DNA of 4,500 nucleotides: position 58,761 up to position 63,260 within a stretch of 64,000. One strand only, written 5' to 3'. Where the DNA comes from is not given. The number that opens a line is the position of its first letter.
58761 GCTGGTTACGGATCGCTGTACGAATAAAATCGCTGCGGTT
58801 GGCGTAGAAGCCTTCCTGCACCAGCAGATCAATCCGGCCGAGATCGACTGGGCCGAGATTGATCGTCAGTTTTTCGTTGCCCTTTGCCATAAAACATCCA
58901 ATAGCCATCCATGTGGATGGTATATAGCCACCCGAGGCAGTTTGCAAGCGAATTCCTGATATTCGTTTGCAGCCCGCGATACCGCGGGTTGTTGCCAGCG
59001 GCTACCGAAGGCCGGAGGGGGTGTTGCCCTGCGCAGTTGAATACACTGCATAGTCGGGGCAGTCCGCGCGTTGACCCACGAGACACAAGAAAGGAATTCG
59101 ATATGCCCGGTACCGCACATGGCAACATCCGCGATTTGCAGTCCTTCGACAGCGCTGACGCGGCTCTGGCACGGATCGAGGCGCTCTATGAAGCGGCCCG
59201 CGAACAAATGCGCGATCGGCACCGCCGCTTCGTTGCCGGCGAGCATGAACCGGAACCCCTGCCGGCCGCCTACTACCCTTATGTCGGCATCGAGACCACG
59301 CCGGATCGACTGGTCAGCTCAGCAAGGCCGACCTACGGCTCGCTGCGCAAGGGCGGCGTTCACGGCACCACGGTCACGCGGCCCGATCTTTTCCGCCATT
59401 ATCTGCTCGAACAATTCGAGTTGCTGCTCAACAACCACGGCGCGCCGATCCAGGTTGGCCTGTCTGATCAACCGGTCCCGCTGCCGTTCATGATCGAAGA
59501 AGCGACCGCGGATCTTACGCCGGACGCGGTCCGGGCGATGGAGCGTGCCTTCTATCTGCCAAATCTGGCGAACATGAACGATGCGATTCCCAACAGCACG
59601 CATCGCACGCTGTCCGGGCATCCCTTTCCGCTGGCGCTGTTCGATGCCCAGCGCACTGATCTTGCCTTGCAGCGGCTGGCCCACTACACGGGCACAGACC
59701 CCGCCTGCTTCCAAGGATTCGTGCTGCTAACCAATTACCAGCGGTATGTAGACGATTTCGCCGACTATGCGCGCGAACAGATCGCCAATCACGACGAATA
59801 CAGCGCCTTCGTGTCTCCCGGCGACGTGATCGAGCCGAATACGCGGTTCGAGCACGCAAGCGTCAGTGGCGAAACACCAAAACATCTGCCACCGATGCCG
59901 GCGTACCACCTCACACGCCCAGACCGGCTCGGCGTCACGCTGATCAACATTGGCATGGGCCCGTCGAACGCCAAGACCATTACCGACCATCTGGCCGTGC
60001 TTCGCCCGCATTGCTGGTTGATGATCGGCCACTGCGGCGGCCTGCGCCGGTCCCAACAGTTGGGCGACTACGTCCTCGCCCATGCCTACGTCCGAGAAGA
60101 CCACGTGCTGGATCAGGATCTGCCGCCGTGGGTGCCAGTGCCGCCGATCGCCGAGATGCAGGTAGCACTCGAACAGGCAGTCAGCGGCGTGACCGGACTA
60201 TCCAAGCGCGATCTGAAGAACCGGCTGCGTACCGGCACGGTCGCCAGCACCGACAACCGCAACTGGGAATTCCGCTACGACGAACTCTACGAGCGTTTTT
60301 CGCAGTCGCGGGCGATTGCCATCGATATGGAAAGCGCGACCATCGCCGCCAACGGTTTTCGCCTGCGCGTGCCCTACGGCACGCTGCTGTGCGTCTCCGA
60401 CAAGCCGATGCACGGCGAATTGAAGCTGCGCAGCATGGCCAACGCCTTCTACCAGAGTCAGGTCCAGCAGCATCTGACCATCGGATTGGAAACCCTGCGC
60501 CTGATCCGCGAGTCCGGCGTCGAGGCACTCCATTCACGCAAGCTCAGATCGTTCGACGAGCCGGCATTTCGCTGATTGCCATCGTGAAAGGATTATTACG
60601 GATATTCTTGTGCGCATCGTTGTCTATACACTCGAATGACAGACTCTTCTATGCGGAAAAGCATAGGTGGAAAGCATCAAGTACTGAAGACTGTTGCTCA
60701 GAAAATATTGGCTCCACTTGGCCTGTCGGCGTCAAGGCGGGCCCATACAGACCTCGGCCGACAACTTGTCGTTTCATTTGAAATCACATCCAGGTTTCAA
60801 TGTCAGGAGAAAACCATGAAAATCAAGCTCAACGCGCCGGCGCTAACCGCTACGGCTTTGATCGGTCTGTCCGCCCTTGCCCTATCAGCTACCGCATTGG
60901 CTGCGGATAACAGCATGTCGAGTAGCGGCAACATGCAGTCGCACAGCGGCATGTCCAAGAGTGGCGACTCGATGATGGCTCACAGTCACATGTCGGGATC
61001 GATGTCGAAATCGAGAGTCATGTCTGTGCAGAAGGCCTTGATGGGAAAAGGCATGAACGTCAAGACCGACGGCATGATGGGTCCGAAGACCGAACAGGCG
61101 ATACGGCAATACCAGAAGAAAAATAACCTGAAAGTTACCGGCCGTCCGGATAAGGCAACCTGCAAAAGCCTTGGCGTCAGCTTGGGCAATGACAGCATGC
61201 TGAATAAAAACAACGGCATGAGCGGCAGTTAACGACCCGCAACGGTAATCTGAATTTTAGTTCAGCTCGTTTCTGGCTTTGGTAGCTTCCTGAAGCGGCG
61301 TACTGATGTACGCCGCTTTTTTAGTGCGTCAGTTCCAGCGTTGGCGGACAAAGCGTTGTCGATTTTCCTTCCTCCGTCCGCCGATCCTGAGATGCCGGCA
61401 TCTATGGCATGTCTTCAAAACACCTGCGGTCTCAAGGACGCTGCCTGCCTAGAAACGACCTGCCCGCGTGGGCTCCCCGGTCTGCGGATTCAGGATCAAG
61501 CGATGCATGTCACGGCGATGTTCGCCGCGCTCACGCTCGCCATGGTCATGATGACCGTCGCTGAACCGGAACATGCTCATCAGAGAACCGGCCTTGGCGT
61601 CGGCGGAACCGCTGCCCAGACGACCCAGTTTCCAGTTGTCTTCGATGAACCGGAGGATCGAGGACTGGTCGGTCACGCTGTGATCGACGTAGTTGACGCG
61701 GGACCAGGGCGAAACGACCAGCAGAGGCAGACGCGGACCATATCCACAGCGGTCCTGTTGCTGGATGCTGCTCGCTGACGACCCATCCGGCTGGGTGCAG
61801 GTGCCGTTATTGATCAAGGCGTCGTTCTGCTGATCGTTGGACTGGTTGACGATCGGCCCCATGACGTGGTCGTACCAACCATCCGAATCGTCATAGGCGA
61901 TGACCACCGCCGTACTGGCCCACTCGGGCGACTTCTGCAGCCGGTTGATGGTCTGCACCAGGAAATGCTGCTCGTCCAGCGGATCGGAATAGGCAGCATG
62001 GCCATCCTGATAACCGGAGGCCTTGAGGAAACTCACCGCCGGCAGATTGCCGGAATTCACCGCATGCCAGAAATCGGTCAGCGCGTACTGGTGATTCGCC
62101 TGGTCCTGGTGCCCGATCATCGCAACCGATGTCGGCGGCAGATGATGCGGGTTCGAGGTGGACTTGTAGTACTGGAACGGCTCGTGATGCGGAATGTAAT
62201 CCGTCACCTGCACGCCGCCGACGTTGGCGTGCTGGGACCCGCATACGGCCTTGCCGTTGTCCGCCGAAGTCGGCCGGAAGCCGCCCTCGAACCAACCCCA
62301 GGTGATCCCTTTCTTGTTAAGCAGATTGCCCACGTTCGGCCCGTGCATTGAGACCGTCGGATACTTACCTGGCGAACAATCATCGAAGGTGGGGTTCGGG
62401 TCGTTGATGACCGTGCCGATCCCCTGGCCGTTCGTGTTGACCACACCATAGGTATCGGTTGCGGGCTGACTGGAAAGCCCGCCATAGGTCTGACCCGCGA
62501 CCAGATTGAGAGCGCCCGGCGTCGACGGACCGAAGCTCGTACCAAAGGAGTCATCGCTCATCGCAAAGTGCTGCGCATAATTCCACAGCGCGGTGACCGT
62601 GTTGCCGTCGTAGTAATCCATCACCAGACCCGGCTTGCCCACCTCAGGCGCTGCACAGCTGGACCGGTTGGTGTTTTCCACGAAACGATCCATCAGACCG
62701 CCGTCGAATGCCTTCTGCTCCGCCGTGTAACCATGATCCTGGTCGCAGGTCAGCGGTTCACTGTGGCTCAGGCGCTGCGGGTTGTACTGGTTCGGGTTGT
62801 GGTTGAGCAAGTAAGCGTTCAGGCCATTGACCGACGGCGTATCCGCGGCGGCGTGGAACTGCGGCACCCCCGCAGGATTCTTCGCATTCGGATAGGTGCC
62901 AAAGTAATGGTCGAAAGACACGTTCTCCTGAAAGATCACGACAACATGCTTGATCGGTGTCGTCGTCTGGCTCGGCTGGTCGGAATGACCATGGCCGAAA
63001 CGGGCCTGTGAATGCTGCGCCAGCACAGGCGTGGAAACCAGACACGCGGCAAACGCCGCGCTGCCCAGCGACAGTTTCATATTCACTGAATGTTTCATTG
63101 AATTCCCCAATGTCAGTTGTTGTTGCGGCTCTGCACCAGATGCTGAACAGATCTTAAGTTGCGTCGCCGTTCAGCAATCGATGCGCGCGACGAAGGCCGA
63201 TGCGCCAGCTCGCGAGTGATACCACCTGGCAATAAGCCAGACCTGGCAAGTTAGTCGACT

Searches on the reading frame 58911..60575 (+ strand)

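Call 13: search_protein_families(library=pfam, proteins=[window:58911-60575:+])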
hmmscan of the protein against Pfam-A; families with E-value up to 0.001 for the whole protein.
window:58911-60575:+ (554 aa): 2 families
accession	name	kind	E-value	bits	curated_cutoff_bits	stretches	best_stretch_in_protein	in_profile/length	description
PF10423.15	AMNp_N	-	7.3e-40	136.6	27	1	84-236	1-152/154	Bacterial AMP nucleoside phosphorylase N-terminus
PF01048.26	PNP_UDP_1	-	4.2e-18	66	25.1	1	341-502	43-203/233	Phosphorylase superfamily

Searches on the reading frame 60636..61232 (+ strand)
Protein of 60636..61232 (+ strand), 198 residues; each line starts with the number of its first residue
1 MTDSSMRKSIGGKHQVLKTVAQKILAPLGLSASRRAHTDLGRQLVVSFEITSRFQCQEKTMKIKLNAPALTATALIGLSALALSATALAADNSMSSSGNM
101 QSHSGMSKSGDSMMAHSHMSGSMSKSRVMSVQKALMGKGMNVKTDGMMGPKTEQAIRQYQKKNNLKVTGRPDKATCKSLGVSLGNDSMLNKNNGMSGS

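Call 13: search_protein_families(library=pfam, proteins=[window:60636-61232:+])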
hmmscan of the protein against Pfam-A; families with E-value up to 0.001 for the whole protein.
window:60636-61232:+ (198 aa): 2 families
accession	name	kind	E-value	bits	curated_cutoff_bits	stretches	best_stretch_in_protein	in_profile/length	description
PF01471.23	PG_binding_1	-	1.8e-13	50.9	23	1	126-179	3-57/57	Putative peptidoglycan binding domain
PF09374.15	PG_binding_3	-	0.00012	22.6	24.6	1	130-162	5-39/76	Predicted Peptidoglycan domain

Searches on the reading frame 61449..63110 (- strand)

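Call 13: search_protein_families(library=pfam, proteins=[window:61449-63110:-])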
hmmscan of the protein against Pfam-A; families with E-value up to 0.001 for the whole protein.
window:61449-63110:- (553 aa): 1 family
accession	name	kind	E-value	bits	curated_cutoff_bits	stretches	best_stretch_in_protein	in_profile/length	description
PF04185.19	Phosphoesterase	-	9.7e-84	282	23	1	53-495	1-355/356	Phosphoesterase family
